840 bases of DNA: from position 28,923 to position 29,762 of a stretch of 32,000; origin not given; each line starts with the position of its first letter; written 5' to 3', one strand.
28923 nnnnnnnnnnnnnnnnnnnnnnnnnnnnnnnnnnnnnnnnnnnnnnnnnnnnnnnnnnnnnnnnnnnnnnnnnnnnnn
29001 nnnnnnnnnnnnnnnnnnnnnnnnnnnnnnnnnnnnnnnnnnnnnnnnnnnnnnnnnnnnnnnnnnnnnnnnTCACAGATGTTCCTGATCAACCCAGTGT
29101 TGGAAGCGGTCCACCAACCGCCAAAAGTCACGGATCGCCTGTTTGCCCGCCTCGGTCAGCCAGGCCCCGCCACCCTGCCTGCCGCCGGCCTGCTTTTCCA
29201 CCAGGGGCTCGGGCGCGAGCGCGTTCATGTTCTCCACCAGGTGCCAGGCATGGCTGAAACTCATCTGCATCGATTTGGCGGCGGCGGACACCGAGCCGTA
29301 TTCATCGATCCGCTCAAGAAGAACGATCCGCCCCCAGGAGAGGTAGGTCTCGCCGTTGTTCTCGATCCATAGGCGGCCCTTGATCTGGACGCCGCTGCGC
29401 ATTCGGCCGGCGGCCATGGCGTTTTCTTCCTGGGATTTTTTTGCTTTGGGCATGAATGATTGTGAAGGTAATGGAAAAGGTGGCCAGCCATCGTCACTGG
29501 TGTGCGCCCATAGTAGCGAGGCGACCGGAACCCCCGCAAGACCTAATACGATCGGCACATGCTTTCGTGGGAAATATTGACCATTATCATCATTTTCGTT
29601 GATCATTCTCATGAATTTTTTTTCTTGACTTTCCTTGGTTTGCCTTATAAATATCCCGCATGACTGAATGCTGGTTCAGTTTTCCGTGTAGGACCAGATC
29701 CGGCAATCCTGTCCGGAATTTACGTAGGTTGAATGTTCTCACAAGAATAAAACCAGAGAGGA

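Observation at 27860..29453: Split Mo/W sensor: ModE DNA-binding domain alone, followed by a dead tyrosine-recombinase fold fused to a di-Mop oxyanion-binding module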

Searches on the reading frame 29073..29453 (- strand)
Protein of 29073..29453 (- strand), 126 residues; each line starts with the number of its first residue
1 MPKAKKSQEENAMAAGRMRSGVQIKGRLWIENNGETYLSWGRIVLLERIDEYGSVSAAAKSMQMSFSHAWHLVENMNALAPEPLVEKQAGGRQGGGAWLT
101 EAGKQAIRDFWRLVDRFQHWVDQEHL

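Call 3: search_protein_families(library=pfam, proteins=[window:29073-29453:-], max_evalue=1)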
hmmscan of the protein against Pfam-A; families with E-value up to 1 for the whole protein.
window:29073-29453:- (126 aa): 1 family
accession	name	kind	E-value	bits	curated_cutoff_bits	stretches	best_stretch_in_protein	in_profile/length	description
PF00126.33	HTH_1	-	4.4e-07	30.2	26.6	1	43-104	4-60/60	Bacterial regulatory helix-turn-helix protein, lysR family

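Call 4: search_protein_families(library=ncbifam, proteins=[window:29073-29453:-], max_evalue=1)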
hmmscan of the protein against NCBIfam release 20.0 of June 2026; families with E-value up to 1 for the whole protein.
window:29073-29453:- (126 aa): 2 families
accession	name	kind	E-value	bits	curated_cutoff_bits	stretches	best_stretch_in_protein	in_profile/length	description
TIGR00637.1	ModE_repress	subfamily_domain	4.6e-22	77.9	98.5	1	41-118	5-82/100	ModE molybdate transport repressor domain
NF007957.0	PRK10676.1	equivalog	2.2e-16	59.8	369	1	41-118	20-96/263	molybdenum-dependent transcriptional regulator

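Call 15: search_solved_structures(query=window:29073-29453:-, max_evalue=0.01, show_alignments=2)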
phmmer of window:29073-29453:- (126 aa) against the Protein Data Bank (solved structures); distinct sequences matched with E-value up to 0.01: 3.
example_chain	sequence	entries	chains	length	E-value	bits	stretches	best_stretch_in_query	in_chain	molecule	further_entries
2ijl_A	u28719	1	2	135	2.8e-14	56.6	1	37-117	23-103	Molybdenum-binding transcriptional repressor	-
1b9m_A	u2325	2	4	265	4.8e-10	42.9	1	37-110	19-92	PROTEIN (MODE)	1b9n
1o7l_A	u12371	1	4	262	5.4e-10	42.8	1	40-110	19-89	TRANSCRIPTIONAL REGULATOR MODE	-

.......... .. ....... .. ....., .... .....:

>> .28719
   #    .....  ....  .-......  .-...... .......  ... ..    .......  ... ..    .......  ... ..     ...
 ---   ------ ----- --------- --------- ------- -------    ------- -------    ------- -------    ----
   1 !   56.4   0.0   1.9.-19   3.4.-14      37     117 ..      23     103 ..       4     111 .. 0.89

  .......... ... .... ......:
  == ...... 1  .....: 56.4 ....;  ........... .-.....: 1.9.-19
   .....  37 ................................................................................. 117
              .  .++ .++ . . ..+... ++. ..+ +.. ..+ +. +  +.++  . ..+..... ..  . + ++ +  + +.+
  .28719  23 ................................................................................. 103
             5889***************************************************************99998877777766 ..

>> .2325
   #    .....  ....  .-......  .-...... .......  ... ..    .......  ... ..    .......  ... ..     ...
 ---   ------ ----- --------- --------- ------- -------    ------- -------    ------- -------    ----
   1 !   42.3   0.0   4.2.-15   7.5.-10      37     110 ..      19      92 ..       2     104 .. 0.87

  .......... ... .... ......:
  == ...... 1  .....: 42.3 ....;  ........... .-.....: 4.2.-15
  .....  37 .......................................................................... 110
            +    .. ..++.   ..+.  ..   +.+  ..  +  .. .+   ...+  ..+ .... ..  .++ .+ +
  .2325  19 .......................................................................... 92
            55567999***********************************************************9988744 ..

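Call 28: find_homologous_proteins(query=window:29073-29453:-, max_evalue=0.00001)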
Query window:29073-29453:- (126 aa): 218 proteins with E <= 0.00001 among 223 candidates; the best 120 are listed.
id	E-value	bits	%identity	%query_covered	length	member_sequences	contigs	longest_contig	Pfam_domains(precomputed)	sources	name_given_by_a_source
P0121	7.9e-79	280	100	100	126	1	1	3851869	PF00126.34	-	-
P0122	1.3e-69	250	99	90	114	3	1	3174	PF00126.34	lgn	-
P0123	1.0e-64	234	83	100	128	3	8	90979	PF00126.34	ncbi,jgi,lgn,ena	ncbi:winged helix-turn-helix domain-containing protein [Desulfobulbus propionicus]|jgi:molybdate tra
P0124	5.1e-64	232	81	100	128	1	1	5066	PF00126.34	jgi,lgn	-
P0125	8.0e-64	231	81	100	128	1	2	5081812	PF00126.34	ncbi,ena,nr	nr:LysR family transcriptional regulator [uncultured Desulfobulbus sp.]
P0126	9.1e-64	231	79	100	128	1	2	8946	PF00126.34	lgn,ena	-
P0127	2.0e-63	230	79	100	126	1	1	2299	PF00126.34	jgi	jgi:molybdate transport system regulatory protein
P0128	6.2e-63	228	81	100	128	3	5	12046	PF00126.34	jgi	jgi:molybdate transport system regulatory protein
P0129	7.0e-63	228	79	100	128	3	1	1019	PF00126.34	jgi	-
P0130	1.3e-62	227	79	100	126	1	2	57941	PF00126.34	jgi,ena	-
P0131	1.4e-62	227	78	100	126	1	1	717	PF00126.34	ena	-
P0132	1.5e-62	227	79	100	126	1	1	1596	PF00126.34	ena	-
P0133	2.5e-62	226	76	100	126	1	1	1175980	PF00126.34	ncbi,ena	-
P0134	2.6e-62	226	80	100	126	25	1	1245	PF00126.34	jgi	jgi:molybdate transport system regulatory protein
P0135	3.1e-62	226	79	100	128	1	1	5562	PF00126.34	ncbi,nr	ncbi:MAG: LysR family transcriptional regulator [Desulfobulbus sp.]|nr:LysR family transcriptional r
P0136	3.4e-62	226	78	100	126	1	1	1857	PF00126.34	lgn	-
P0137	3.7e-62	226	81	98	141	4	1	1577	PF00126.34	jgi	jgi:molybdate transport system regulatory protein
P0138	4.5e-62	226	77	100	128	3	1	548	PF00126.34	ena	-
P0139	6.9e-62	225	80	98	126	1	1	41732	PF00126.34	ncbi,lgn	-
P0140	8.1e-62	225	80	99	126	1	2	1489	PF00126.34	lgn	-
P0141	9.9e-62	225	80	99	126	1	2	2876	PF00126.34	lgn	-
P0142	9.9e-62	225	75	100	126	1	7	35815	PF00126.34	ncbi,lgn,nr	ncbi:MAG: LysR family transcriptional regulator [Deltaproteobacteria bacterium]|nr:LysR family trans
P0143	1.1e-61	224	80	99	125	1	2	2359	PF00126.34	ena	-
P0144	2.0e-61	224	78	100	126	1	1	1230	PF00126.34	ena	-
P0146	2.5e-61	223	77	100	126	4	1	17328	PF00126.34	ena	-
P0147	2.9e-61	223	79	100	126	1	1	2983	PF00126.34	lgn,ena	-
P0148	4.0e-61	223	78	99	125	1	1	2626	PF00126.34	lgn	-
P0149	4.7e-61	222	75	100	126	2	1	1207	PF00126.34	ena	-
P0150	4.7e-61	222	78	100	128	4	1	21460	PF00126.34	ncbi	ncbi:MAG: winged helix-turn-helix domain-containing protein [Desulfobulbus sp.]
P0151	4.9e-61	222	78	99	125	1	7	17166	PF00126.34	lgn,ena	-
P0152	5.3e-61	222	75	100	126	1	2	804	PF00126.34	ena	-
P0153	5.3e-61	222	79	100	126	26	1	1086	PF00126.34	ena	-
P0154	5.4e-61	222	78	100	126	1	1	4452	PF00126.34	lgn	-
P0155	5.8e-61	222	80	98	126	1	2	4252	PF00126.34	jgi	jgi:molybdate transport system regulatory protein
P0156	6.1e-61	222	76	100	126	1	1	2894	PF00126.34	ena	-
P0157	6.5e-61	222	78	100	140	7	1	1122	PF00126.34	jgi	-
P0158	7.0e-61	222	77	100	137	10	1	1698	PF00126.34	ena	-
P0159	7.5e-61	222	75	100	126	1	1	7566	PF00126.34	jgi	jgi:molybdate transport system regulatory protein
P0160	7.7e-61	222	79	100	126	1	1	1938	PF00126.34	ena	-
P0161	8.7e-61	222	75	100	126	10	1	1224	PF00126.34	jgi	jgi:molybdate transport system regulatory protein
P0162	8.8e-61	222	75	100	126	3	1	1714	PF00126.34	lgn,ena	-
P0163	9.4e-61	221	77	100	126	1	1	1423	PF00126.34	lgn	-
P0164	9.9e-61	221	74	100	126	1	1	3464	PF00126.34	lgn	-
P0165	1.1e-60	221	78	99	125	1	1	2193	PF00126.34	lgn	-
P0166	1.3e-60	221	77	100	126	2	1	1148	PF00126.34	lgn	-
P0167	1.8e-60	221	76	100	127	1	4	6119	PF00126.34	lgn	-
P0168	2.4e-60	220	79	100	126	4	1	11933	PF00126.34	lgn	-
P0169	2.6e-60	220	79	100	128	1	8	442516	PF00126.34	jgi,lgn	jgi:molybdate transport system regulatory protein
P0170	2.9e-60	220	76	100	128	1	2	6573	PF00126.34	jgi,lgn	jgi:molybdate transport system regulatory protein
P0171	3.0e-60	220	76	100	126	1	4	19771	PF00126.34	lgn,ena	-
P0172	3.3e-60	220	79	100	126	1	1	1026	PF00126.34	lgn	-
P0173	4.7e-60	219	78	100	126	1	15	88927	PF00126.34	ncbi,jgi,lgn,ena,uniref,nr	ncbi:winged helix-turn-helix domain-containing protein [Desulfobulbus elongatus]|uniref:winged helix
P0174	4.9e-60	219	76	100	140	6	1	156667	PF00126.34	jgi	jgi:molybdate transport system regulatory protein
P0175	7.3e-60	219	77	100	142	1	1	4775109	PF00126.34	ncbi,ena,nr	nr:LysR family transcriptional regulator [uncultured Desulfobulbus sp.]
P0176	8.0e-60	218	76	100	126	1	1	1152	PF00126.34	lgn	-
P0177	8.8e-60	218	75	100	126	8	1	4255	PF00126.34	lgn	-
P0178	1.0e-59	218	75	100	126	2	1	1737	PF00126.34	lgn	-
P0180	1.6e-59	217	78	100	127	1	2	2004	PF00126.34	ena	-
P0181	1.6e-59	217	77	100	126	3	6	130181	PF00126.34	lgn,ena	-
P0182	1.7e-59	217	75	100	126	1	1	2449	PF00126.34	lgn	-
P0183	1.7e-59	217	74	99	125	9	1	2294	PF00126.34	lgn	-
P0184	1.9e-59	217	76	100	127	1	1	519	PF00126.34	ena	-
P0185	2.4e-59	217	77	100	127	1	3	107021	PF00126.34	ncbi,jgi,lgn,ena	jgi:molybdate transport system regulatory protein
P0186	2.8e-59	217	72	100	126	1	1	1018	PF00126.34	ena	-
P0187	3.2e-59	216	74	99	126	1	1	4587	PF00126.34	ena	-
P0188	3.7e-59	216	77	100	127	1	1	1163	PF00126.34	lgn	-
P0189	3.9e-59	216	75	100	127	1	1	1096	PF00126.34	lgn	-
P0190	4.0e-59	216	73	100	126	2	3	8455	PF00126.34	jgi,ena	jgi:molybdate transport system regulatory protein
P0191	4.6e-59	216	75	100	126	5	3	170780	PF00126.34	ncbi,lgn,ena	-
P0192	4.7e-59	216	72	100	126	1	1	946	PF00126.34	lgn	-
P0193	6.3e-59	216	74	100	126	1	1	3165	PF00126.34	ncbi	-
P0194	6.4e-59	215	75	100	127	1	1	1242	PF00126.34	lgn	-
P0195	8.4e-59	215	75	100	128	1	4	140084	PF00126.34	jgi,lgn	jgi:molybdate transport system regulatory protein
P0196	9.7e-59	215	74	100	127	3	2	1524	PF00126.34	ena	-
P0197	1.0e-58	215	83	90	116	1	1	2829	PF00126.34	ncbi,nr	ncbi:MAG: LysR family transcriptional regulator [Clostridia bacterium]|nr:LysR family transcriptiona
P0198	1.1e-58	215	75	100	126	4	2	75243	PF00126.34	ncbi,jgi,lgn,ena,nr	ncbi:MAG: LysR family transcriptional regulator [Desulfobulbus oligotrophicus]|nr:LysR family transc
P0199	1.5e-58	214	75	99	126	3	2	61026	PF00126.34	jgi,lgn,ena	-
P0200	1.6e-58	214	76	100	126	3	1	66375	PF00126.34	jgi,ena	-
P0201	1.6e-58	214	75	100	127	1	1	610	PF00126.34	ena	-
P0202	1.7e-58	214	72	100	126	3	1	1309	PF00126.34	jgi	jgi:molybdate transport system regulatory protein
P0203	3.2e-58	213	75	100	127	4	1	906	PF00126.34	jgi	-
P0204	4.4e-58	213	71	100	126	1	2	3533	PF00126.34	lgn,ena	-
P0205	5.1e-58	213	76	100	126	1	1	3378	PF00126.34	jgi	-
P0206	7.6e-58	212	74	100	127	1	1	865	PF00126.34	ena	-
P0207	8.8e-58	212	75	100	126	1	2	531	PF00126.34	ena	-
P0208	1.2e-57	211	71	100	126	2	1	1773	PF00126.34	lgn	-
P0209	1.5e-57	211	73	100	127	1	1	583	PF00126.34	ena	-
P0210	2.1e-57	211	70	100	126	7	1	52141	PF00126.34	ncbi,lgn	ncbi:MAG: LysR family transcriptional regulator [Pseudomonadota bacterium]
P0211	2.5e-57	210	73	100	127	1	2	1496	PF00126.34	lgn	-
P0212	3.2e-57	210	74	100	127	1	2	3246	PF00126.34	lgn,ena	-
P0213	3.5e-57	210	71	100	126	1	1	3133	PF00126.34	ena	-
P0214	4.0e-57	210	73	100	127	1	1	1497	PF00126.34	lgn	-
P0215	5.8e-57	209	70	100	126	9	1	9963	PF00126.34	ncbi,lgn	-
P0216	8.4e-57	209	74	100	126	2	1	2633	PF00126.34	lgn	-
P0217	8.9e-57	209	73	100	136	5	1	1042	PF00126.34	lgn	-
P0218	9.3e-57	209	73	100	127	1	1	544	PF00126.34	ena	-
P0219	1.1e-56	208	82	90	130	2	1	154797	PF00126.34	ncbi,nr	ncbi:LysR family transcriptional regulator [Desulfobulbus rhabdoformis]|nr:LysR family transcription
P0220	2.0e-56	207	73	99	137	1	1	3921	PF00126.34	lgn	-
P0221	2.3e-56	207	73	100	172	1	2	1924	PF00126.34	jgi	jgi:molybdate transport system regulatory protein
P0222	2.4e-56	207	73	100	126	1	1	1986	PF00126.34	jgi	jgi:molybdate transport system regulatory protein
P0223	3.8e-56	207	71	100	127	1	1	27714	PF00126.34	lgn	-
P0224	3.9e-56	207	75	100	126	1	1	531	PF00126.34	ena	-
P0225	4.6e-56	206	73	100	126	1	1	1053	PF00126.34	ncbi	-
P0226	9.1e-56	205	72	100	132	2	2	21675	PF00126.34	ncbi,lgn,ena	-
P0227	1.9e-55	204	75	90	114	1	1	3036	PF00126.34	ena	-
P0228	3.3e-55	204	71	100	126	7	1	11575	PF00126.34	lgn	-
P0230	6.7e-55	203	70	100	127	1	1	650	PF00126.34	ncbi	-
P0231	6.7e-55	203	70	100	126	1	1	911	PF00126.34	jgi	jgi:molybdate transport system regulatory protein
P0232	6.9e-55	202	80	90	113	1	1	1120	PF00126.34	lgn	-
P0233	1.0e-54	202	75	97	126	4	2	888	PF00126.34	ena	-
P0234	1.6e-54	201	71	98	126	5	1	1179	PF00126.34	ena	-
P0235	2.6e-54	201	69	100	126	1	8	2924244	PF00126.34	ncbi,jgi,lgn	ncbi:MAG: winged helix-turn-helix domain-containing protein [Desulfobulbus sp.]|jgi:molybdate transp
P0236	6.4e-54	199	69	98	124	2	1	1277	PF00126.34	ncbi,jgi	-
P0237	7.3e-54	199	71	98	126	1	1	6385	PF00126.34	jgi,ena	-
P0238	7.8e-54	199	69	100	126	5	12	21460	PF00126.34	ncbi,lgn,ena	-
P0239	8.3e-54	199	71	100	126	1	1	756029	PF00126.34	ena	-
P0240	1.1e-53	199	78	90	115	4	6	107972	PF00126.34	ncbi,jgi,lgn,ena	-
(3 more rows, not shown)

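Call 29: find_encoding_contigs(protein=P0173, flank=7000, max_places=2)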
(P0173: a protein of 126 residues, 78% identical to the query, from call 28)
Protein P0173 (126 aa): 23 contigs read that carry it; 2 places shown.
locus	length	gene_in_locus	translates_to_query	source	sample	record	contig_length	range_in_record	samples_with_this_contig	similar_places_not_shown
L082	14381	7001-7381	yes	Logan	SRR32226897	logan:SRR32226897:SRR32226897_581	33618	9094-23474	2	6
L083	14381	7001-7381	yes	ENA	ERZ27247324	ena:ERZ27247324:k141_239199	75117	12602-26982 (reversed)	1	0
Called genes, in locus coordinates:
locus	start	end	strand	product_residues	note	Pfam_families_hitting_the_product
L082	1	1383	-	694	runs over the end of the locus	PF04879:Molybdop_Fe4S4, PF00384:Molybdopterin, PF01568:Molydop_binding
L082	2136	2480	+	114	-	-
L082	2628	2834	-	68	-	PF03459:TOBE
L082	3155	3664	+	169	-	PF01980:TrmO_N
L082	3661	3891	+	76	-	-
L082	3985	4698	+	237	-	PF00561:Abhydrolase_1, PF12697:Abhydrolase_6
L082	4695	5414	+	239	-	PF00005:ABC_tran, PF02463:SMC_N (faint), PF13304:AAA_21 (faint)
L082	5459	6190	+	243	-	PF13531:SBP_bac_11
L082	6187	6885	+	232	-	PF00528:BPD_transp_1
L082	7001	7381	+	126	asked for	PF00126:HTH_1 (weak)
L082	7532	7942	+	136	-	PF02085:Cytochrom_CIII, PF14522:Cytochrome_C7 (faint)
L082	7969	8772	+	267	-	PF09719:C_GCAxxG_C_C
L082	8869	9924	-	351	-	PF00005:ABC_tran, PF03459:TOBE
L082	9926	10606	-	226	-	PF00528:BPD_transp_1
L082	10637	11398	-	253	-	PF13531:SBP_bac_11, PF01547:SBP_bac_1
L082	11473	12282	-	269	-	PF00126:HTH_1 (weak), PF03459:TOBE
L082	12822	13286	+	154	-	-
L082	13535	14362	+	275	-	PF13489:Methyltransf_23 (weak), PF08241:Methyltransf_11 (weak), PF08242:Methyltransf_12 (weak), PF13649:Methyltransf_25, PF13847:Methyltransf_31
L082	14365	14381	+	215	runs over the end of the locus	PF01209:Ubie_methyltran (weak), PF13489:Methyltransf_23 (weak), PF05175:MTS, PF13847:Methyltransf_31, PF08241:Methyltransf_11, PF08242:Methyltransf_12, PF13649:Methyltransf_25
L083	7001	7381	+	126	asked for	PF00126:HTH_1 (weak)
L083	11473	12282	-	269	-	PF00126:HTH_1 (weak), PF03459:TOBE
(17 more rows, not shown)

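Call 30: find_encoding_contigs(protein=P0235, flank=7000, max_places=2)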
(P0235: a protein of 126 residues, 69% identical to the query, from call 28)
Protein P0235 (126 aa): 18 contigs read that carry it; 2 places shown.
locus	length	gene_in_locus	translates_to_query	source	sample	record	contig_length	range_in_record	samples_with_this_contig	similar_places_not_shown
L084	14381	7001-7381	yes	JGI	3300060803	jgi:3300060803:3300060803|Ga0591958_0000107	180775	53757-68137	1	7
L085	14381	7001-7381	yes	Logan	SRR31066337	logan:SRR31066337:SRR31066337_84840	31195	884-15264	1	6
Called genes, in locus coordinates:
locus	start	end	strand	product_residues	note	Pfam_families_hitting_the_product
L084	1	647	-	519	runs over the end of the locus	PF00346:Complex1_49kDa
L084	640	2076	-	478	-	PF00361:Proton_antipo_M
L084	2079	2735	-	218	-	-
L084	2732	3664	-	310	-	PF00146:NADHdh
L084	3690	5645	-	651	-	PF00361:Proton_antipo_M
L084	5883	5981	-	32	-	-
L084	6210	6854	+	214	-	PF02525:Flavodoxin_2, PF03358:FMN_red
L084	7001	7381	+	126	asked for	PF00126:HTH_1 (weak)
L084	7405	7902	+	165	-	PF04306:DUF456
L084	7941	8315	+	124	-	-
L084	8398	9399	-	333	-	PF04463:2-thiour_desulf, PF08349:DUF1722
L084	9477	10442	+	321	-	PF04055:Radical_SAM (weak)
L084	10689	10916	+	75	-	-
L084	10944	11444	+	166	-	PF00578:AhpC-TSA, PF08534:Redoxin, PF00085:Thioredoxin (weak), PF13098:Thioredoxin_2, PF13905:Thioredoxin_8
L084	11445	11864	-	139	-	PF20791:Acyl-ACP_TE_C (weak), PF01643:Acyl-ACP_TE, PF13279:4HBT_2, PF03061:4HBT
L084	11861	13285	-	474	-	PF02321:OEP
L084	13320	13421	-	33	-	-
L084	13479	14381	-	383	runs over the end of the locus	PF02322:Cyt_bd_oxida_II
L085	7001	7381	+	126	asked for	PF00126:HTH_1 (weak)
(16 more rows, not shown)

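Call 31: find_encoding_contigs(protein=P0219, flank=7000, max_places=2)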
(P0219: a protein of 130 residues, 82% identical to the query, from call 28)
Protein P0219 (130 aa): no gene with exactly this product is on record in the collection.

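Call 58: find_encoding_contigs(protein=P0123, flank=6000, max_places=1)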
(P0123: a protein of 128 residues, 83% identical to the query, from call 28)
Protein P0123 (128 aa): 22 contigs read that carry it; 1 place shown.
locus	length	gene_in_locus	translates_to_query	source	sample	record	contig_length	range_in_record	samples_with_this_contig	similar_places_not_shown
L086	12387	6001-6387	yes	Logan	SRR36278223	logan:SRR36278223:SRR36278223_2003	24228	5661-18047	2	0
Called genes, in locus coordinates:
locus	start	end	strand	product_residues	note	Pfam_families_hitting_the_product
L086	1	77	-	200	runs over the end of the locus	PF01558:POR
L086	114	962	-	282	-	PF02775:TPP_enzyme_C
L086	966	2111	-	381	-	PF01855:POR_N, PF02780:Transketolase_C (weak), PF17147:PFOR_II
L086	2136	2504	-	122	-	PF13183:Fer4_8 (faint), PF13187:Fer4_9 (faint), PF14697:Fer4_21 (faint), PF25160:LdpA_Fe-S-bd (faint), PF12797:Fer4_2 (faint), PF13237:Fer4_10 (weak), PF00037:Fer4 (weak), PF12838:Fer4_7, +2 more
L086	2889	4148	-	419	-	-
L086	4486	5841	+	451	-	PF00890:FAD_binding_2 (faint), PF01266:DAO (faint), PF03486:HI0933_like (faint), PF07992:Pyr_redox_2, PF13738:Pyr_redox_3 (weak), PF00070:Pyr_redox, PF02852:Pyr_redox_dim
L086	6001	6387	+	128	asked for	PF00126:HTH_1 (weak)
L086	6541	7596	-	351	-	PF00005:ABC_tran, PF03459:TOBE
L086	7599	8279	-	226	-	PF00528:BPD_transp_1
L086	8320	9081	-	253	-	PF13531:SBP_bac_11, PF01547:SBP_bac_1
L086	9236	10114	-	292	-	PF00126:HTH_1 (weak), PF03459:TOBE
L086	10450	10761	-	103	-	PF21476:PF0610-like_N, PF23470:Zn_ribbon_PF0610 (weak)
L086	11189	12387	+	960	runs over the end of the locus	PF00989:PAS, PF13426:PAS_9, PF00989:PAS, PF13426:PAS_9, PF00989:PAS, PF08447:PAS_3, PF08448:PAS_4, PF13426:PAS_9, +5 more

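Call 59: find_encoding_contigs(protein=P0198, flank=6000, max_places=1)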
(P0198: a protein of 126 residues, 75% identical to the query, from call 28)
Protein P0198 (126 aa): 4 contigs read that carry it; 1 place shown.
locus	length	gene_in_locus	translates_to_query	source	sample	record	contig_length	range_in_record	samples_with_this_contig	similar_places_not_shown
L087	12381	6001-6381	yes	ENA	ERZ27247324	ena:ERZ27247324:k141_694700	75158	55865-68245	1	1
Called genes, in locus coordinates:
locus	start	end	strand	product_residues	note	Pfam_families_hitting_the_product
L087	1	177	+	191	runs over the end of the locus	PF02589:LUD_dom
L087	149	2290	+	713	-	PF02589:LUD_dom, PF13187:Fer4_9 (faint), PF13746:Fer4_18 (faint), PF13183:Fer4_8, PF13534:Fer4_17 (weak), PF02754:CCG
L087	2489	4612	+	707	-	PF13500:AAA_26, PF07085:DRTGG, PF01515:PTA_PTB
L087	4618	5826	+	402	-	PF00871:Acetate_kinase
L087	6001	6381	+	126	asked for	PF00126:HTH_1 (weak)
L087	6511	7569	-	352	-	PF00005:ABC_tran, PF03459:TOBE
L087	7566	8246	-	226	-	PF00528:BPD_transp_1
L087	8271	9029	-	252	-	PF13531:SBP_bac_11, PF01547:SBP_bac_1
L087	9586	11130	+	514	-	-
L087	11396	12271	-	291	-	PF01435:Peptidase_M48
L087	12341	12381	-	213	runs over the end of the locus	PF09335:VTT_dom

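Call 60: find_encoding_contigs(protein=P0210, flank=6000, max_places=1)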
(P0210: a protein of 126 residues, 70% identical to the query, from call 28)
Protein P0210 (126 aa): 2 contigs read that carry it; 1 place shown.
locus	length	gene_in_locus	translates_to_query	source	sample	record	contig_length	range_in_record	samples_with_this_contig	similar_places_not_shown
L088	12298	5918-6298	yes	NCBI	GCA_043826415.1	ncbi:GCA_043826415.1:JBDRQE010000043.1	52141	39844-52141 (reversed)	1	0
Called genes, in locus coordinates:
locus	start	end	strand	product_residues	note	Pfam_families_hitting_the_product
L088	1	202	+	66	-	?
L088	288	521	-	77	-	PF05016:ParE_toxin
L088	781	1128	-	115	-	PF12844:HTH_19 (weak), PF13560:HTH_31 (weak), PF01381:HTH_3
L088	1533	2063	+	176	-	-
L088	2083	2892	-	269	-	PF04016:DUF364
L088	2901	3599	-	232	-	PF02463:SMC_N (faint), PF00005:ABC_tran, PF13304:AAA_21 (faint)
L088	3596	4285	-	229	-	PF00528:BPD_transp_1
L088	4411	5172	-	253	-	PF12849:PBP_like_2 (faint), PF13531:SBP_bac_11, PF01547:SBP_bac_1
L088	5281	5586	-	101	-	-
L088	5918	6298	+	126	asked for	PF00126:HTH_1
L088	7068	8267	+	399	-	PF01979:Amidohydro_1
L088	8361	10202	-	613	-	PF02554:CstA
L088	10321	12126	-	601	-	-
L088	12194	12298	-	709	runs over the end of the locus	PF01136:Peptidase_U32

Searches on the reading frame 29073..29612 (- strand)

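Call 3: search_protein_families(library=pfam, proteins=[window:29073-29612:-], max_evalue=1)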
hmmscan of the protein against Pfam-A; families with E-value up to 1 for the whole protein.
window:29073-29612:- (179 aa): 1 family
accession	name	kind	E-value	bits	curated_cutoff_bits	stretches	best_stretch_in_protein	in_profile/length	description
PF00126.33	HTH_1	-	1e-06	29.1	26.6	1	96-157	4-60/60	Bacterial regulatory helix-turn-helix protein, lysR family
